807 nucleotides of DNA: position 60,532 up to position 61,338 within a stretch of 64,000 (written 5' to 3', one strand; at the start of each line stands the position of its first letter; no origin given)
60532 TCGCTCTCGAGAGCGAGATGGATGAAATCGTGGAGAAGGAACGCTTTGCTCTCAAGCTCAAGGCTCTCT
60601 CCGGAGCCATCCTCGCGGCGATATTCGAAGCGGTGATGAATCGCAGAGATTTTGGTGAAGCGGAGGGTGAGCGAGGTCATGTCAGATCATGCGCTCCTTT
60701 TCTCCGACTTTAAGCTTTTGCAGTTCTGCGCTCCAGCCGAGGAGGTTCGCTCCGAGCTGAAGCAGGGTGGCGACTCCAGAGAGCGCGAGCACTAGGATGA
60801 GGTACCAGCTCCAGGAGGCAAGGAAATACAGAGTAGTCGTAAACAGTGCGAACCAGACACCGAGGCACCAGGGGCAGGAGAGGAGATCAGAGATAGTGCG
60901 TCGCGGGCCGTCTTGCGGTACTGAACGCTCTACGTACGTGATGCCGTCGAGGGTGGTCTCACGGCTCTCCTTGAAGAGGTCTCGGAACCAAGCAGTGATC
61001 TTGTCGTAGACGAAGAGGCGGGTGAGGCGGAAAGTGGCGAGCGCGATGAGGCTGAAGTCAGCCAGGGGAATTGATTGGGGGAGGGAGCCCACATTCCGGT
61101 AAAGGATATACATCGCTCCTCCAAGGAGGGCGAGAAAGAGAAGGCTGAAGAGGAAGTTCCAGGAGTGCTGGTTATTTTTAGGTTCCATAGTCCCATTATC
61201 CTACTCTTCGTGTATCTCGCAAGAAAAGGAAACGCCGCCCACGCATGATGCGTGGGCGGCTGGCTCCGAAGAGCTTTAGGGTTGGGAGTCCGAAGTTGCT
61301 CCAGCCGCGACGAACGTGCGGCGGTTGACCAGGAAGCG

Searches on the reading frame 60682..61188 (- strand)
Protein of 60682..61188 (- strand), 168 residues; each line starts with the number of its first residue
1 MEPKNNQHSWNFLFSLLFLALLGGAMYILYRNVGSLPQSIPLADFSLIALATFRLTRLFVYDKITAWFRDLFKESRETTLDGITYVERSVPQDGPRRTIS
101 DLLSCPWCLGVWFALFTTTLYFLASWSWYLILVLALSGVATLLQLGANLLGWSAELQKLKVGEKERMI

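Call 46: search_protein_families(library=pfam, max_evalue=0.00001, proteins=[window:60682-61188:-])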
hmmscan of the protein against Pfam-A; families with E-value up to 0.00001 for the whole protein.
window:60682-61188:- (168 aa): 1 family
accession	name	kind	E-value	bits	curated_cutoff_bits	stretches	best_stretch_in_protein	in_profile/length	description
PF07098.16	DUF1360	-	3.7e-24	85.1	21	1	47-145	1-100/102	Protein of unknown function (DUF1360)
